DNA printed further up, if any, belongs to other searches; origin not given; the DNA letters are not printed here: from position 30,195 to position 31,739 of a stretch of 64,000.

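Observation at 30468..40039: Candidate amino-acid / N-acyl-amino-acid conversion island. Enolase-superfamily racemase-like gene, M20 amidohydrolase, AOR, Liv ABC transporter and a GNAT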

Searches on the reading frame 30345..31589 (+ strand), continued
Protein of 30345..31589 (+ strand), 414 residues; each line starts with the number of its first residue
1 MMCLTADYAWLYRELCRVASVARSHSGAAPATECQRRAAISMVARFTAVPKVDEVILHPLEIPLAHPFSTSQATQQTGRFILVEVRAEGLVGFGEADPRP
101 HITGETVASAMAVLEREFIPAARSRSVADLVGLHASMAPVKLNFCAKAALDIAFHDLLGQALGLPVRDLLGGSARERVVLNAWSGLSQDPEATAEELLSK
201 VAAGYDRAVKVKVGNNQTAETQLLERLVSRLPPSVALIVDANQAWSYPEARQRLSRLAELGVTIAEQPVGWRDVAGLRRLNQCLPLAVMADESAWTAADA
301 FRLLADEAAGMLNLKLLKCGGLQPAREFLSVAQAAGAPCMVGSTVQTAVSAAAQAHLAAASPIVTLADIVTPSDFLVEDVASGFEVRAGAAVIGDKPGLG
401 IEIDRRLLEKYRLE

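Call 13: find_encoding_contigs(protein=P0003, flank=10000, max_places=3)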
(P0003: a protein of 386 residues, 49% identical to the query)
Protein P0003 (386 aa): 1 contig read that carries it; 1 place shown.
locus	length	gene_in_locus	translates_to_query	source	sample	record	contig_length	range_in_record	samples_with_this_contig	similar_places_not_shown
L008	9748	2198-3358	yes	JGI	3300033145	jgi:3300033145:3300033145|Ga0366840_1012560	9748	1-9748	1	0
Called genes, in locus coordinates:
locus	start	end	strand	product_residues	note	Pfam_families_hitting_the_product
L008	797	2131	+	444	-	PF02133:Transp_cyt_pur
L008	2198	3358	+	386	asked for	PF02746:MR_MLE_N, PF13378:MR_MLE_C, PF07476:MAAL_C (weak)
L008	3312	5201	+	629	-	PF02730:AFOR_N, PF01314:AFOR_C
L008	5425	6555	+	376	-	PF01546:Peptidase_M20, PF07687:M20_dimer (weak)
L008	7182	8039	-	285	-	PF01418:HTH_6, PF01380:SIS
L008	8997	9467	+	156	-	PF12762:DDE_Tnp_IS1595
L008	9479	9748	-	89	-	?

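Call 14: find_encoding_contigs(protein=P0007, flank=10000, max_places=3)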
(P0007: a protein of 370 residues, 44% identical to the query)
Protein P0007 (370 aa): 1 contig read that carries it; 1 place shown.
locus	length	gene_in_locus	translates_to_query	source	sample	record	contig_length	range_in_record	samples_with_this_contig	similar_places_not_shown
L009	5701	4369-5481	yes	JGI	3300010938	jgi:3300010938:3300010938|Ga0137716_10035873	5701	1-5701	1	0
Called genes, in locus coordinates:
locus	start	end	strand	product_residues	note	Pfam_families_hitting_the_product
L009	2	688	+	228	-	?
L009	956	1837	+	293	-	PF02653:BPD_transp_2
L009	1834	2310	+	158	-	-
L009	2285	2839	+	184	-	-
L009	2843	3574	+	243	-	PF00005:ABC_tran, PF13304:AAA_21 (faint), PF12399:BCA_ABC_TP_C (weak)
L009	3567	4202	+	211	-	-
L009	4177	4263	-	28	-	-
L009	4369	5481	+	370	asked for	PF02746:MR_MLE_N, PF13378:MR_MLE_C, PF07476:MAAL_C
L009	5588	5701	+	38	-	?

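Call 15: find_encoding_contigs(protein=P0002, flank=10000, max_places=3)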
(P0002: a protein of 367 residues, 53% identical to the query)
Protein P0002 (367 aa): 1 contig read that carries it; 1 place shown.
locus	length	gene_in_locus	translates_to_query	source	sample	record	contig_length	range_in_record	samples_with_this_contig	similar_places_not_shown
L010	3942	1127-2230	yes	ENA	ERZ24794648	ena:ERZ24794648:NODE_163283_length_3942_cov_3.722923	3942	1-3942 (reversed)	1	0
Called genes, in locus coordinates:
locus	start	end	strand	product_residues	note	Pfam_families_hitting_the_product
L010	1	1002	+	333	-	?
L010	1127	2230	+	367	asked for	PF02746:MR_MLE_N, PF13378:MR_MLE_C, PF07476:MAAL_C (weak)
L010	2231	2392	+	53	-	-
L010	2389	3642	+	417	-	PF01546:Peptidase_M20, PF07687:M20_dimer (weak)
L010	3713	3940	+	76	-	?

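Call 16: find_encoding_contigs(protein=P0005, flank=10000, max_places=3)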
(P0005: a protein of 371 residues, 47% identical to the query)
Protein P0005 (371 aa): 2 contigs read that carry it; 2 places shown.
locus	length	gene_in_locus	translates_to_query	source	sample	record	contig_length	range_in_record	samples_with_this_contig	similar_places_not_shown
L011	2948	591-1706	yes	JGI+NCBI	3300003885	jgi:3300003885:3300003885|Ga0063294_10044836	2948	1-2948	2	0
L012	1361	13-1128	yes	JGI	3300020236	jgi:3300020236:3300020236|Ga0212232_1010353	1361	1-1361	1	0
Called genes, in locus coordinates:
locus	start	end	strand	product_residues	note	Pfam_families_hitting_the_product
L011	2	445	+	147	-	?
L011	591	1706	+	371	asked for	PF02746:MR_MLE_N, PF13378:MR_MLE_C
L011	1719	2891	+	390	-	PF01546:Peptidase_M20, PF07687:M20_dimer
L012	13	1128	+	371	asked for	PF02746:MR_MLE_N, PF13378:MR_MLE_C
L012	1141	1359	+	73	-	?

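Call 21: search_solved_structures(query=A1, max_evalue=1e-30, show_alignments=5)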
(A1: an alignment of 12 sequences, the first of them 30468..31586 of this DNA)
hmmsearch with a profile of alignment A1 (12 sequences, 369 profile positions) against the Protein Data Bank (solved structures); distinct sequences matched with E-value up to 1e-30: 78 (the best 60 are shown).
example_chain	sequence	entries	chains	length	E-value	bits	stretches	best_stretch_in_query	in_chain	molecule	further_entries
1jpm_A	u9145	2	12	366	6.1e-108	364.3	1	3-355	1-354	L-Ala-D/L-Glu Epimerase | similar to chloromuconate cycloisomerase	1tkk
2p88_A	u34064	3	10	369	9.7e-106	357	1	3-366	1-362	Mandelate racemase/muconate lactonizing enzyme family protein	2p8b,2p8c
3jva_A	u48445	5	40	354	2.9e-102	345.6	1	3-356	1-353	Dipeptide Epimerase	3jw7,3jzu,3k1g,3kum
3q45_A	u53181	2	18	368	2.9e-83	283.1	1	3-362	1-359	Mandelate racemase/muconate lactonizing enzyme family; possible chloromuconate cycloisomer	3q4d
3r0k_A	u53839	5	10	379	6e-82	278.7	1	2-361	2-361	Enzyme of enolase superfamily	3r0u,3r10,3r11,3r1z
3i4k_A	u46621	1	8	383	8e-79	268.5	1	4-366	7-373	Muconate lactonizing enzyme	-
2qde_A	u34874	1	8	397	1.1e-74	254.8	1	3-364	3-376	Mandelate racemase/muconate lactonizing enzyme family protein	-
3rit_A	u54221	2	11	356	1.3e-73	251.3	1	3-355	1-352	Dipeptide epimerase | Putative chloromuconate cycloisomerase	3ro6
1nu5_A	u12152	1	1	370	9.7e-71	241.9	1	3-366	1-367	Chloromuconate cycloisomerase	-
4m0x_A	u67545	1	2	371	2.1e-69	237.5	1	2-366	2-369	Chloromuconate cycloisomerase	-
3my9_A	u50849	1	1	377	6.9e-66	225.9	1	5-363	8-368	Muconate cycloisomerase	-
3fcp_A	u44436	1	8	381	2.4e-64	220.8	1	3-366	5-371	L-Ala-D/L-Glu epimerase, a muconate lactonizing enzyme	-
3dg3_A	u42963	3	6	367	5.8e-63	216.3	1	3-366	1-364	Muconate cycloisomerase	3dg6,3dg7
3ct2_A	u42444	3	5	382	2.2e-62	214.4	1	3-363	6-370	Muconate cycloisomerase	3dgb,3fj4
2chr_A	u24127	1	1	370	1.7e-61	211.4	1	3-366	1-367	CHLOROMUCONATE CYCLOISOMERASE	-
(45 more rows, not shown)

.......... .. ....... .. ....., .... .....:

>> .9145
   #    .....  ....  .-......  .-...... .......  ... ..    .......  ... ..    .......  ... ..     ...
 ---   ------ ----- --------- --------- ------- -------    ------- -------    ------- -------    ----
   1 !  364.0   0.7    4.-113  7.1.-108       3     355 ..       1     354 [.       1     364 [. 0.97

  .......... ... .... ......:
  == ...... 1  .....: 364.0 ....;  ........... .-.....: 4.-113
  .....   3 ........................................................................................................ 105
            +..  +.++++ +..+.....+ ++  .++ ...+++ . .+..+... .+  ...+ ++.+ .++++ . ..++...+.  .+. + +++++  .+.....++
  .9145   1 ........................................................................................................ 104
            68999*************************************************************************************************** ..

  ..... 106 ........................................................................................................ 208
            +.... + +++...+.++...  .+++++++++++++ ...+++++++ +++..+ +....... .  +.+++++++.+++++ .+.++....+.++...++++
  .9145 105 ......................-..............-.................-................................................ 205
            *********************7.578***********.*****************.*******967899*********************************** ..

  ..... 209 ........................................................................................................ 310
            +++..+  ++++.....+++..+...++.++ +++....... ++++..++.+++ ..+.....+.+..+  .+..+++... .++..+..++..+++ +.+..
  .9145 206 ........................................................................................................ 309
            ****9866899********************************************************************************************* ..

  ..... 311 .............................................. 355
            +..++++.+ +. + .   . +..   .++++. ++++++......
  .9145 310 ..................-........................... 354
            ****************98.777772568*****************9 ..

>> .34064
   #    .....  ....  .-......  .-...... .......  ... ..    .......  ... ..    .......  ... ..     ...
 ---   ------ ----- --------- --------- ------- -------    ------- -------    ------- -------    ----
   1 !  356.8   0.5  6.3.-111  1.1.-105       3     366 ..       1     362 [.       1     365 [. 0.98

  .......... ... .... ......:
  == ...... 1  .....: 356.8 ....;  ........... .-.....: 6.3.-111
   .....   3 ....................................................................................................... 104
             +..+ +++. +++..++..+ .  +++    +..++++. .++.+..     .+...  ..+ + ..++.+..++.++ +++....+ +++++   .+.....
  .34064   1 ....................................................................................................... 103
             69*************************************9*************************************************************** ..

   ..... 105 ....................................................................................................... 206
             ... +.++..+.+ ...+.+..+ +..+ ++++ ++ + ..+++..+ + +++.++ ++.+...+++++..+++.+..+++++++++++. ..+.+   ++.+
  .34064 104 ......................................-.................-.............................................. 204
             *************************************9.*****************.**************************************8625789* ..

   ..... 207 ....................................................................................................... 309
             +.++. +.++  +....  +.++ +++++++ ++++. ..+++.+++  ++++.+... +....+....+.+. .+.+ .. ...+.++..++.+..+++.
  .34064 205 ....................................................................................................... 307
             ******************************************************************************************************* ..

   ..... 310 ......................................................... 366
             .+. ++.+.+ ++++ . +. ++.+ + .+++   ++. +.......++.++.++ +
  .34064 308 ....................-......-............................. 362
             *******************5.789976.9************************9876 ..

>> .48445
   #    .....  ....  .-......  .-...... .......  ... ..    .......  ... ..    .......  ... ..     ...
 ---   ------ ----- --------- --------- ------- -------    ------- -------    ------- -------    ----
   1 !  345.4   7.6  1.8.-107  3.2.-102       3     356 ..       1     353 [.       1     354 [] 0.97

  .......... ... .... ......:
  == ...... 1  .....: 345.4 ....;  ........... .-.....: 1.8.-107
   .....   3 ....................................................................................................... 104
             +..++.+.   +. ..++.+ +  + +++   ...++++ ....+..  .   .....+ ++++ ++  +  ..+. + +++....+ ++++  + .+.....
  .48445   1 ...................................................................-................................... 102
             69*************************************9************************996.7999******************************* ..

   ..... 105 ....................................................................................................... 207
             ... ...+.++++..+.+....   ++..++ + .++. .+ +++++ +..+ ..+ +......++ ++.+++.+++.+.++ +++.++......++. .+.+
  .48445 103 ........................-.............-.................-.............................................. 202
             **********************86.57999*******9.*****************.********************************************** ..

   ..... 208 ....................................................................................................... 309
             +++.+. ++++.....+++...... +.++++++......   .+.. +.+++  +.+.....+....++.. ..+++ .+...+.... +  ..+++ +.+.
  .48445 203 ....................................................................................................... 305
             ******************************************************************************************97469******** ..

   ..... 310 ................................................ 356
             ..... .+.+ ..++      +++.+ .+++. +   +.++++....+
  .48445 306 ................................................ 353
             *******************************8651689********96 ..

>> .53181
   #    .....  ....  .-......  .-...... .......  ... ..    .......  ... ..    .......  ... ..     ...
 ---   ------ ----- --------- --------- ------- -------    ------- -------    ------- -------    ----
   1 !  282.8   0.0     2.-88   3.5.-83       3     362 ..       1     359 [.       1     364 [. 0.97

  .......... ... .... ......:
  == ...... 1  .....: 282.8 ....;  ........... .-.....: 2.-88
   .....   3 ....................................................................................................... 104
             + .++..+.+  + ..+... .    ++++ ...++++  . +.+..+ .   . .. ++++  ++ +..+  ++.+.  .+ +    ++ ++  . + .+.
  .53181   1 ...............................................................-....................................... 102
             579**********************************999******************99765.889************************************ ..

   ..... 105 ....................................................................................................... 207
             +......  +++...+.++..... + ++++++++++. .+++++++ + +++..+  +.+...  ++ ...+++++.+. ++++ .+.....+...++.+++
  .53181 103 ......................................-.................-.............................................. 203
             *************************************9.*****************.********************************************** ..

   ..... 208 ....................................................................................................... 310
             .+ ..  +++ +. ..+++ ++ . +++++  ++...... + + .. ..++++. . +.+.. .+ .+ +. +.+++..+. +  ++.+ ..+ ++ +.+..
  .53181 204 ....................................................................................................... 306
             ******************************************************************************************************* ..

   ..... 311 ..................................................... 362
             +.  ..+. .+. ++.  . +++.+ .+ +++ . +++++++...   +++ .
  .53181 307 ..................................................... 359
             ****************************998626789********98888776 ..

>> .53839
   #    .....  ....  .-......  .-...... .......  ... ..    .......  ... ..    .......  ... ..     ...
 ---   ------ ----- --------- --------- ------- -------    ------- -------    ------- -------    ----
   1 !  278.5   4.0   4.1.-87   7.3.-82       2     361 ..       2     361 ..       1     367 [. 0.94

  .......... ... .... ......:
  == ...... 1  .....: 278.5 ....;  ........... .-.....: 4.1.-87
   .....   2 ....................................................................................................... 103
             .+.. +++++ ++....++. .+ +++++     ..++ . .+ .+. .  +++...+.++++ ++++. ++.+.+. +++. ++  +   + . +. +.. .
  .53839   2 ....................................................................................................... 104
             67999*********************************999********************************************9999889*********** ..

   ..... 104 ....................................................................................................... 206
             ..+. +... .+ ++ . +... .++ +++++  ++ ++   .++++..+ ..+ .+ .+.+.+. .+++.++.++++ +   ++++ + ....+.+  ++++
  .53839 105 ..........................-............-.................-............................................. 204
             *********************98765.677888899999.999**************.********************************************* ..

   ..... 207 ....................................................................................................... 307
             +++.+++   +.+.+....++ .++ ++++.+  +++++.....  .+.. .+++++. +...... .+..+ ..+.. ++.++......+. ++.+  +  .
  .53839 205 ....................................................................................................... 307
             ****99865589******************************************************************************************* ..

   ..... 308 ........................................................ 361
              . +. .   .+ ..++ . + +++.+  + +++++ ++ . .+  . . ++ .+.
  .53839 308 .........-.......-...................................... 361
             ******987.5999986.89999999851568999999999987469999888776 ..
